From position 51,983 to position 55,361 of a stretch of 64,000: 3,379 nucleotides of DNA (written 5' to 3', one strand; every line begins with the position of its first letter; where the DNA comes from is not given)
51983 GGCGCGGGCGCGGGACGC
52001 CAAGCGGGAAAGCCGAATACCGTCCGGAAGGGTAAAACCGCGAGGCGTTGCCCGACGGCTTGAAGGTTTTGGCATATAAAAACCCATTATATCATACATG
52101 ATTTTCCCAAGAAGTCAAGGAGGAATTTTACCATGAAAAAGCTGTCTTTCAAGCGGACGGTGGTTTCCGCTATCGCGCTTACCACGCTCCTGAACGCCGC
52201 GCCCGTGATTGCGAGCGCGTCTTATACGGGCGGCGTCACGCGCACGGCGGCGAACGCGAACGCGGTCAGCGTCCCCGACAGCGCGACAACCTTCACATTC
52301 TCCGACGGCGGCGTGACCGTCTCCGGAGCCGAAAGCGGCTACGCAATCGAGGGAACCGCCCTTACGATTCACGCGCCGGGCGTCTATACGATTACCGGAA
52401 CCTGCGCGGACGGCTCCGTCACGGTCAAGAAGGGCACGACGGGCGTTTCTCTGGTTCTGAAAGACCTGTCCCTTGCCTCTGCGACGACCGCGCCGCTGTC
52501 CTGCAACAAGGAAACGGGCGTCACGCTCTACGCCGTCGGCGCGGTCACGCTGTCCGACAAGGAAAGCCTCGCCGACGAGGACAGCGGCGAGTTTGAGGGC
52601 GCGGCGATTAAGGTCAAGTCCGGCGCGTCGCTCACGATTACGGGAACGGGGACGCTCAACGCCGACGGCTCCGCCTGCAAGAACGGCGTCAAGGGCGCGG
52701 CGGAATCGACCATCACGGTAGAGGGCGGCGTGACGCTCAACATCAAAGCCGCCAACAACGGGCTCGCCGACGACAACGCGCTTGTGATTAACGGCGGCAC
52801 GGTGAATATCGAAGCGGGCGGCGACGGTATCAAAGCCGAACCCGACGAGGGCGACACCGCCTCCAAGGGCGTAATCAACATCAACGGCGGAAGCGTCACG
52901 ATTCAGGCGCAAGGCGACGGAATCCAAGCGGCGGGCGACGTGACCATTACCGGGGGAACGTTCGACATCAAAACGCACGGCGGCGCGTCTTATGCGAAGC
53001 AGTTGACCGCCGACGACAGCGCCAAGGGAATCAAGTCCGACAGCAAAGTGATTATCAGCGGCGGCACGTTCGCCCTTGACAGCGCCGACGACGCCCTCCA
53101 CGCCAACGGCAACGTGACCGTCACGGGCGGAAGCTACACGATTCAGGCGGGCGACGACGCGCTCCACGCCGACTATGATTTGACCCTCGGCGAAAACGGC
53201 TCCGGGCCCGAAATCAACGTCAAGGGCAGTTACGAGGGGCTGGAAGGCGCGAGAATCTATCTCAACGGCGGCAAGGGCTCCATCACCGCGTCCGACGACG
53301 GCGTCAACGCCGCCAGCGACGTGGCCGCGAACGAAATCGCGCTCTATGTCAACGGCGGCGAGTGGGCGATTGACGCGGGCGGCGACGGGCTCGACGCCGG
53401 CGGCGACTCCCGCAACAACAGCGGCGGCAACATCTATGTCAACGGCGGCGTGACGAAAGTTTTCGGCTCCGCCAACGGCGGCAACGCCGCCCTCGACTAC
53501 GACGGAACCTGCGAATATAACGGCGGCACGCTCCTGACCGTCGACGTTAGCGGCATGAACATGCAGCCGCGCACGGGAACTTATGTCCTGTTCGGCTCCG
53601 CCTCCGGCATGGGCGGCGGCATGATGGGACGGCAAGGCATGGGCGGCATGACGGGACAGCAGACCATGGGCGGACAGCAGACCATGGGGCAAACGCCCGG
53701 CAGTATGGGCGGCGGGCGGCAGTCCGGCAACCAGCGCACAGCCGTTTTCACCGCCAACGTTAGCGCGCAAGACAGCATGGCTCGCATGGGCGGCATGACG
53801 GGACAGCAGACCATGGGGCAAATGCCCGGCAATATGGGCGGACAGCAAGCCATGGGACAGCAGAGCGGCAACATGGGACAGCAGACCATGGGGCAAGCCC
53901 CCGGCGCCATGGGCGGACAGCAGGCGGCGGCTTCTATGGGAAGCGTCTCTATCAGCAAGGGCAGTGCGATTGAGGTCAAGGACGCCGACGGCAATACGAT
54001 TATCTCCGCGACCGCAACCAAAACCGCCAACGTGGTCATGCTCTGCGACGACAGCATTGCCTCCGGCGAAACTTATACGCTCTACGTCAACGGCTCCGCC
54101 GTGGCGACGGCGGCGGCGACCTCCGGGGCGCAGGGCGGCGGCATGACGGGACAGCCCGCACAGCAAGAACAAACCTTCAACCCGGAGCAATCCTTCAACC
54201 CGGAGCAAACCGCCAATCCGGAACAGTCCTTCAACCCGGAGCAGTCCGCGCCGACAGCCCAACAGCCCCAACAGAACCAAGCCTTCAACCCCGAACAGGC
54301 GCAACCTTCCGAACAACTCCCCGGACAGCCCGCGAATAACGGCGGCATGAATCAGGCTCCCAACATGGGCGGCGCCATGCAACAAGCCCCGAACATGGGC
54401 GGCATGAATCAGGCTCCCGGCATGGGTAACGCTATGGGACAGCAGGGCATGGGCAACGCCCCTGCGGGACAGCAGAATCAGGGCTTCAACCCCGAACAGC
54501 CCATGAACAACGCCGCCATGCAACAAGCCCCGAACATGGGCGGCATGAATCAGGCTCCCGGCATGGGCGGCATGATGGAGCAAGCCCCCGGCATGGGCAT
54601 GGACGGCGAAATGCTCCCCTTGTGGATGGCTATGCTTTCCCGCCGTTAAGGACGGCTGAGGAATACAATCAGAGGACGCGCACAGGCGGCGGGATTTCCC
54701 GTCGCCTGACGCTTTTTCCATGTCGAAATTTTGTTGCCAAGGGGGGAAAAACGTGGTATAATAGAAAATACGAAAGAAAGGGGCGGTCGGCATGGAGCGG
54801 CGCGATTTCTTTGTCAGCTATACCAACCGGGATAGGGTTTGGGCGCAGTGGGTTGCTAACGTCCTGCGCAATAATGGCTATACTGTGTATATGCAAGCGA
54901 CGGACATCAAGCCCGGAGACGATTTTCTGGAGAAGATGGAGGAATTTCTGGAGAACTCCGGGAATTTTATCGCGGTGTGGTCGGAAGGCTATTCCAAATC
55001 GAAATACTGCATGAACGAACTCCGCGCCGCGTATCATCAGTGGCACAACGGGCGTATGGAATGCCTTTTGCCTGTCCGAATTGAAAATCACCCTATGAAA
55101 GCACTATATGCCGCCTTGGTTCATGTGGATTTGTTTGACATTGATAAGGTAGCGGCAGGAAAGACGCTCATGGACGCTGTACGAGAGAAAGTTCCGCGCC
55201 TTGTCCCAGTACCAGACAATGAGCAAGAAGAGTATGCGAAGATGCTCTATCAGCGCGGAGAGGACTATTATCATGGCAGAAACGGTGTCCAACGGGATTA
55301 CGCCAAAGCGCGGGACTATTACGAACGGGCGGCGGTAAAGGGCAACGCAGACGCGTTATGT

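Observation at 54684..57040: Lower-GC TIR-Sel1-repeat gene with its own promoter, directly followed by a ComEC-type MBL-fold hydrolase: candidate NADase/defence-like two-gene module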

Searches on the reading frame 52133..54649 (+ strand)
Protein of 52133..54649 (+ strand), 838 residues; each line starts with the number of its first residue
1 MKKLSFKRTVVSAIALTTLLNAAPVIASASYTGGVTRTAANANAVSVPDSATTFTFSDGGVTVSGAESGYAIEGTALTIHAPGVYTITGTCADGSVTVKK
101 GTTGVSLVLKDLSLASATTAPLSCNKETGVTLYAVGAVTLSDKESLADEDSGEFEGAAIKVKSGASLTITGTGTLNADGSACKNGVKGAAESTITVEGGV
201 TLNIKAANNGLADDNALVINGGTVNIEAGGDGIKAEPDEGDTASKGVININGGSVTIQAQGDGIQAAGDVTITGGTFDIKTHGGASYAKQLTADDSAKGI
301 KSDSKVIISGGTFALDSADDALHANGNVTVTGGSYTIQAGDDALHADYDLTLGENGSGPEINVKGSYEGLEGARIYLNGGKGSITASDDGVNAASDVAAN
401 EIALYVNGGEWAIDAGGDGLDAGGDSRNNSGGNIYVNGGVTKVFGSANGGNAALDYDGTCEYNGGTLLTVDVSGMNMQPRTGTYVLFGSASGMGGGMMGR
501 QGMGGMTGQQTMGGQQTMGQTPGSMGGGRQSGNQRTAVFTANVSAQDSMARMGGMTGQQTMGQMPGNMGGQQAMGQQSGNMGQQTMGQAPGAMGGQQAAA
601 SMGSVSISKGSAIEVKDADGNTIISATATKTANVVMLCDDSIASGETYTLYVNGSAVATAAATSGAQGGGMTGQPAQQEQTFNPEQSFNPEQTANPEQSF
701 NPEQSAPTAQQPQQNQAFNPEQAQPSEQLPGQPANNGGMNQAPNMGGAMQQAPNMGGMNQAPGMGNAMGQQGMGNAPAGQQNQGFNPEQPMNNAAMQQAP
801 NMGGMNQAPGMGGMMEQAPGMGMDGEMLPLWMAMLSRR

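Call 3: search_protein_families(library=pfam, proteins=[window:52133-54649:+], max_evalue=0.01)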
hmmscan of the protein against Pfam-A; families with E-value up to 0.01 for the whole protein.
window:52133-54649:+ (838 aa): 1 family
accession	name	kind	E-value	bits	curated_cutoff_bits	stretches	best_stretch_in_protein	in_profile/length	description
PF14262.12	Cthe_2159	-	8.2e-62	209.3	25.8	2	74-343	2-262/262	Carbohydrate-binding domain-containing protein Cthe_2159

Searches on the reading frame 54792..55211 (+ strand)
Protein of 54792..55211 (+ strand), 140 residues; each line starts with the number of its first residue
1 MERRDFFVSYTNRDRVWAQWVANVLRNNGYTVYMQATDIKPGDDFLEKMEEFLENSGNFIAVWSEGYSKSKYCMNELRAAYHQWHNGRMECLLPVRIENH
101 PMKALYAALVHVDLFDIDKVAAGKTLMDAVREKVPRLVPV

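Call 24: find_related_loci(query=A1, collection=metagenome_contigs, flank=5000)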
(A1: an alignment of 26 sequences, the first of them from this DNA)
Query A1 (140 aa) in metagenome_contigs; peptide patterns used: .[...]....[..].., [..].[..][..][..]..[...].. (x = any residue, [..] = any of these).
132 stretches matched a pattern; 53 encode a relative of the query (tblastn E <= 1e-3); 53 distinct loci.
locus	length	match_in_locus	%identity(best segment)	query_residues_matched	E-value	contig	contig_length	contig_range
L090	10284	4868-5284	46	2-136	5e-36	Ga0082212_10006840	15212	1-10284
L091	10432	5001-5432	40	1-140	5e-33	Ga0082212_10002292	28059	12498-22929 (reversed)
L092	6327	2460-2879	41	2-140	1e-32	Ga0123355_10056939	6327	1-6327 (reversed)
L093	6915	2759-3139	41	1-127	7e-32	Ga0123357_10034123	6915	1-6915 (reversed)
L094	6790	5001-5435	41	2-139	1e-29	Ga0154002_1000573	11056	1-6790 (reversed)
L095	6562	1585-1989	41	2-136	1e-29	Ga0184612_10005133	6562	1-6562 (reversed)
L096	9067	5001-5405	41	2-136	1e-29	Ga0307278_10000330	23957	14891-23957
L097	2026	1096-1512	40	2-139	2e-29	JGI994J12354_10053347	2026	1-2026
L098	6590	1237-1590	46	1-117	5e-29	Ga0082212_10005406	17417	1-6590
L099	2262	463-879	38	2-140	2e-28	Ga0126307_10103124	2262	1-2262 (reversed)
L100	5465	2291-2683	39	2-132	8e-28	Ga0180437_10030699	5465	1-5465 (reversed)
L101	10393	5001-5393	39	2-132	8e-28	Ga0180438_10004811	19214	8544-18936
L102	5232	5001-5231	56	1-77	8e-28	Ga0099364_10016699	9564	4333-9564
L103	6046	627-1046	35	2-136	4e-27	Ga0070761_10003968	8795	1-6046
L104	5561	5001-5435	37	2-139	5e-27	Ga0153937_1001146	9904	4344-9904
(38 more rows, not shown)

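Call 25: search_solved_structures(query=A1, max_evalue=0.01, show_alignments=3)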
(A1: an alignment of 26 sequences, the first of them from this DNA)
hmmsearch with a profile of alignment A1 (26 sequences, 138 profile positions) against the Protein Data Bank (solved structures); distinct sequences matched with E-value up to 0.01: 53.
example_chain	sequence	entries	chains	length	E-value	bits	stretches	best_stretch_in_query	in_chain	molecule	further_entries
7ylf_A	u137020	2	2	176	1e-11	48.4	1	5-105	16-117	Toll-like receptor 15 | Toll-like receptor 2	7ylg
4om7_A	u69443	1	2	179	9.1e-10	42.1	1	7-105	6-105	Toll-like receptor 6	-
1fyv_A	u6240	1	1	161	2.2e-09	40.9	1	7-105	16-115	TOLL-LIKE RECEPTOR 1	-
7nuw_A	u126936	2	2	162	2.2e-09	40.9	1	7-105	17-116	Toll-like receptor 1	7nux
7nt7_A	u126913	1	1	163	2.2e-09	40.9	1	7-105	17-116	Toll-like receptor 1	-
7uxr_A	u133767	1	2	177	4.1e-09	40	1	3-94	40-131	TIR domain protein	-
9mud_K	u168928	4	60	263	4.3e-09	39.9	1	7-97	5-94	Cat1 (CRISPR associated TIR 1) pentagonal filament | Cat1 (CRISPR associated TIR 1) pentagonal filament assembly | Cat1 (CRISPR-associated TIR 1)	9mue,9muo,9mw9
6wt6_A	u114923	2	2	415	8.6e-09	38.9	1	7-116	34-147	Metazoan TIR-STING fusion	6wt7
4lzp_B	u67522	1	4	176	1.3e-07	35.1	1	2-83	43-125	Putative uncharacterized protein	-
4c7m_A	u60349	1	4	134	1.6e-07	34.8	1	4-84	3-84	Toll/interleukin-1 receptor domain-containing protein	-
1fyw_A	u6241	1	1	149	3.1e-07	33.9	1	5-110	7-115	TOLL-LIKE RECEPTOR 2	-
2j67_A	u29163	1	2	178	3.9e-07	33.6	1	7-103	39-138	TOLL LIKE RECEPTOR 10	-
7uwg_A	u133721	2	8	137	5.7e-07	33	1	4-95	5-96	Molecular chaperone Tir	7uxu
4lqc_A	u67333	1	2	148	8.9e-07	32.4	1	2-85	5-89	TcpB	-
8g83_A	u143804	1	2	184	1.1e-06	32.1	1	4-95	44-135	NAD(+) hydrolase AbTIR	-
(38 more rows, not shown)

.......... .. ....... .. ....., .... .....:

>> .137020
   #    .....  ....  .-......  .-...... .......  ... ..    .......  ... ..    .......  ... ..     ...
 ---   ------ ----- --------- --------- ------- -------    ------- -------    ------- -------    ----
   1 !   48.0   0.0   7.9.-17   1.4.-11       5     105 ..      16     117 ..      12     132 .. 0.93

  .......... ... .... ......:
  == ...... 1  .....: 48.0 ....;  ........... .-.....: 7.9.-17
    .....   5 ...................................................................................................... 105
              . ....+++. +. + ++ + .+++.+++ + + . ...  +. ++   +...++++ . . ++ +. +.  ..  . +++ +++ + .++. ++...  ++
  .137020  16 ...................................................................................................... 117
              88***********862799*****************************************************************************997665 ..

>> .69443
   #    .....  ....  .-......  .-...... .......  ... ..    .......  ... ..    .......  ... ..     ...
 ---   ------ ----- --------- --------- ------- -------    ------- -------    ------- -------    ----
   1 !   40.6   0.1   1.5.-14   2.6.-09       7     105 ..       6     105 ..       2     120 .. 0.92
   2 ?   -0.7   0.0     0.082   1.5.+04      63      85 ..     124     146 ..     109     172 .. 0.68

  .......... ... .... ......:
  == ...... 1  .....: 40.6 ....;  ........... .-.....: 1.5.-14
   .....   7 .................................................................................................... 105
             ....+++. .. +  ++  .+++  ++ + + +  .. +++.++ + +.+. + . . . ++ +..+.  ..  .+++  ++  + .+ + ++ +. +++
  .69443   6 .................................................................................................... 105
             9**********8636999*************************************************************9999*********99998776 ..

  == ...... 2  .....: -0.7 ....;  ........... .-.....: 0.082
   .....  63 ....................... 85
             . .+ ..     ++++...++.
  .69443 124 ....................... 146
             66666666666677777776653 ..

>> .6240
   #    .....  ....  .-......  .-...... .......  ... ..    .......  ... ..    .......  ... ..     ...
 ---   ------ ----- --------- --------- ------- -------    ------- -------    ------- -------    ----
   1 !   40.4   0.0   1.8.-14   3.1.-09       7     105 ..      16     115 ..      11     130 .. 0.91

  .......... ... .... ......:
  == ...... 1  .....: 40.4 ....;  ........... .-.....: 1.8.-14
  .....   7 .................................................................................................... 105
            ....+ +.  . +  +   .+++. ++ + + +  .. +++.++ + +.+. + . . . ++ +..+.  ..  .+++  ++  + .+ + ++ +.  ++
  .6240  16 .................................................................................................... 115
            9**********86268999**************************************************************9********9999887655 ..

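Call 70: predict_structure(alignment_id=A1)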
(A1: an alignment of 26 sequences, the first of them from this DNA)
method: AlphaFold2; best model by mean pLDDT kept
length: 140 residues; sequences in the alignment: 26
mean_pLDDT: 93.3   pTM: 0.88
mean pLDDT of the five models: 93.3, 92.7, 92.6, 92.4, 90.5
residues with pLDDT >= 90: 124; 70-90: 12; 50-70: 2; < 50: 2
segments of 3 or more residues with pLDDT < 50: none
pLDDT, mean of each block of 10 residues (from residue 1): 94 97 96 93 92 96 98 96 94 97 92 94 96 71
secondary structure, 60 per line:
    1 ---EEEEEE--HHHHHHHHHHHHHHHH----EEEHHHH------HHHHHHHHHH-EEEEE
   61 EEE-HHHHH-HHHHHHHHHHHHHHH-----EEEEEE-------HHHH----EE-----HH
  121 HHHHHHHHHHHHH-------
elements in order: E4-9 H12-27 E32-34 H35-38 H45-54 E56-63 H65-69 H71-85 E91-96 H104-107 H119-133

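Call 73: fold_search(model_id=the predicted structure, library=pdb)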
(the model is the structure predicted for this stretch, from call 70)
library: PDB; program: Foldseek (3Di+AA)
matches with E <= 10: 1351; with E <= 0.001: 146
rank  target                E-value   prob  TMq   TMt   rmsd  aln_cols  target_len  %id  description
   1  8isy_B                2.1e-07  1.00  0.82  0.27   2.2       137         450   23  Cryo-EM structure of free-state Crt-SPARTA (released 2023-10-18)
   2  7beq                  2.1e-07  1.00  0.72  0.73   3.5       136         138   18  MicroED structure of the MyD88 TIR domain higher-order assembly (released 2021-03-10)
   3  8i87_G                2.2e-07  1.00  0.82  0.30   2.5       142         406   21  Cryo-EM structure of TIR-APAZ/Ago-gRNA-DNA complex (released 2023-07-19)
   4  8spo_I                2.6e-07  1.00  0.83  0.34   2.8       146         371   21  Tetramerized activation of MapSPARTA bound with NAD+ (released 2023-08-23)
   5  8i87_A                2.9e-07  1.00  0.83  0.30   2.6       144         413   22  Cryo-EM structure of TIR-APAZ/Ago-gRNA-DNA complex (released 2023-07-19)
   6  8spo_E                5.6e-07  1.00  0.84  0.33   2.8       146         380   23  Tetramerized activation of MapSPARTA bound with NAD+ (released 2023-08-23)
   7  8i88_C                6.7e-07  1.00  0.83  0.30   2.6       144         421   22  Cryo-EM structure of TIR-APAZ/Ago-gRNA complex (released 2023-07-05)
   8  8qlp_E                1.0e-06  1.00  0.83  0.30   2.8       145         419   22  CryoEM structure of the RNA/DNA bound SPARTA (BabAgo/TIR-APAZ) tetrameric complex (released 2024-01-31)
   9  8oz6_A                1.1e-06  1.00  0.82  0.30   2.7       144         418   22  cryoEM structure of SPARTA complex ligand-free (released 2023-08-16)
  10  8u72_F                1.1e-06  1.00  0.81  0.29   2.2       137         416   23  Cryo-EM structure of the SPARTA oligomer with guide RNA and target DNA (released 2024-06-12)
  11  4w8g                  1.2e-06  1.00  0.76  0.84   2.6       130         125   20  Crystal structure of the TIR domain of the Toll-related Receptor TRR-2 from the lower metazoan Hydra magnipapillata (cry (released 2015-09-09)
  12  7uxu_A                1.2e-06  1.00  0.76  0.79   2.5       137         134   21  CryoEM structure of the TIR domain from AbTir in complex with 3AD (released 2022-09-07)
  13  7fcc                  1.2e-06  1.00  0.75  0.73   3.2       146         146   23  IL-1RAcPb TIR domain (released 2022-07-20)
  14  5uzb_A                1.4e-06  1.00  0.74  0.73   3.5       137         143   16  Cryo-EM structure of the MAL TIR domain filament (released 2017-07-26)
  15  8qlp_M                1.7e-06  1.00  0.78  0.29   3.4       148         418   22  CryoEM structure of the RNA/DNA bound SPARTA (BabAgo/TIR-APAZ) tetrameric complex (released 2024-01-31)
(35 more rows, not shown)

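Call 76: search_solved_structures(query=window:54792-55211:+, max_evalue=1, show_alignments=5)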
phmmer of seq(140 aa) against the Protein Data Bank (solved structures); distinct sequences matched with E-value up to 1: 53.
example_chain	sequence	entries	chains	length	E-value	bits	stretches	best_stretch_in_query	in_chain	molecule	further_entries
7ylf_A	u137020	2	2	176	7.1e-07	32.3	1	5-102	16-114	Toll-like receptor 15 | Toll-like receptor 2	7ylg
7uxr_A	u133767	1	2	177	1.3e-06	31.4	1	3-95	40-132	TIR domain protein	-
1fyv_A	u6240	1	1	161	1.9e-05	27.7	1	6-104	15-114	TOLL-LIKE RECEPTOR 1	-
7nuw_A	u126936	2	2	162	1.9e-05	27.6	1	6-104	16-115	Toll-like receptor 1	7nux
7nt7_A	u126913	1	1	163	2e-05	27.6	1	6-104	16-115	Toll-like receptor 1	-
1fyw_A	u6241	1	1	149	2.8e-05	27.1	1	5-104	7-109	TOLL-LIKE RECEPTOR 2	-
9mud_K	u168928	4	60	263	7.9e-05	25.7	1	7-102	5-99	Cat1 (CRISPR associated TIR 1) pentagonal filament | Cat1 (CRISPR associated TIR 1) pentagonal filament assembly | Cat1 (CRISPR-associated TIR 1)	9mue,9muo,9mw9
4c7m_A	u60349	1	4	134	8e-05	25.6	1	4-81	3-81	Toll/interleukin-1 receptor domain-containing protein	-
4lzp_B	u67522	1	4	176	8.5e-05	25.6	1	2-81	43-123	Putative uncharacterized protein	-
4om7_A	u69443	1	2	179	9.9e-05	25.3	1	6-102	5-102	Toll-like receptor 6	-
2j67_A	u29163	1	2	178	0.00011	25.2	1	5-101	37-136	TOLL LIKE RECEPTOR 10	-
4lqc_A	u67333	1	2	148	0.00034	23.6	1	2-80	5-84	TcpB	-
1fyx_A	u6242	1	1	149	0.00055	22.9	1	5-104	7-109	TOLL-LIKE RECEPTOR 2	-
1o77_A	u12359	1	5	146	0.00071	22.6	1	5-103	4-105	TOLL-LIKE RECEPTOR 2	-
4w8h_A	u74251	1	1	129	0.00084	22.3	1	5-79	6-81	Toll-receptor-related 2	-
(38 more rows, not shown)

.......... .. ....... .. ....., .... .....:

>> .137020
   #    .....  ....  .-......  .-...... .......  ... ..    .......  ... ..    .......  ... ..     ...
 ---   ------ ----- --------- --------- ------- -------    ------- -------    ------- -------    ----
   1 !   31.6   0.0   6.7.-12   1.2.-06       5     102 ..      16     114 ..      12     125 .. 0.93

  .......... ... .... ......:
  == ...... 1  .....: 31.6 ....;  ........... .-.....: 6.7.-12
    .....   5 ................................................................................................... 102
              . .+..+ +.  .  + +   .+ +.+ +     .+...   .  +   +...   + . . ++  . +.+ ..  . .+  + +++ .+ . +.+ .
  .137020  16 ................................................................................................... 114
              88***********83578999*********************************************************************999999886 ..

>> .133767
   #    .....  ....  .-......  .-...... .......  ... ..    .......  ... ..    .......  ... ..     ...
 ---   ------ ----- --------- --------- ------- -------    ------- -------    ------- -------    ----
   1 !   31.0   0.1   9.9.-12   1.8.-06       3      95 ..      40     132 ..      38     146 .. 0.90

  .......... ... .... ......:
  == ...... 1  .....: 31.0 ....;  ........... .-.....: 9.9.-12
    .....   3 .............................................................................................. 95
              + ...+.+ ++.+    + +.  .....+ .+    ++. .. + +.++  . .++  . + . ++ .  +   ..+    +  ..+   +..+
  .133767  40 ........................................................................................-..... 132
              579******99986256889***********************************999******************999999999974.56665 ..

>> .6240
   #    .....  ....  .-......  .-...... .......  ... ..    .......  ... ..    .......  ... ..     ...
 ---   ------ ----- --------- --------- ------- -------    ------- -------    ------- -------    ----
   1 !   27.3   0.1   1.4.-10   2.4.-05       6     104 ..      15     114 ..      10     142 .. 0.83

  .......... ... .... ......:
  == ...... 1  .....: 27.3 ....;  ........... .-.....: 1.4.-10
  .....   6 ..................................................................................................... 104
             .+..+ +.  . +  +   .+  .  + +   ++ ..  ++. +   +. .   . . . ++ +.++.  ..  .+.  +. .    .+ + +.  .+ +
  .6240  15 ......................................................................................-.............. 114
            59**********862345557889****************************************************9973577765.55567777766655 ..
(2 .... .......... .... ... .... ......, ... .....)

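Call 77: find_related_loci(query=A1, collection=viral_contigs, flank=6000)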
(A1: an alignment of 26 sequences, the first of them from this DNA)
Query A1 (140 aa) in viral_contigs; peptide patterns used: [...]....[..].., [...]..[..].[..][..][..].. (x = any residue, [..] = any of these).
33 stretches matched a pattern, but none encodes a relative of the query by tblastn (E <= 1e-3).
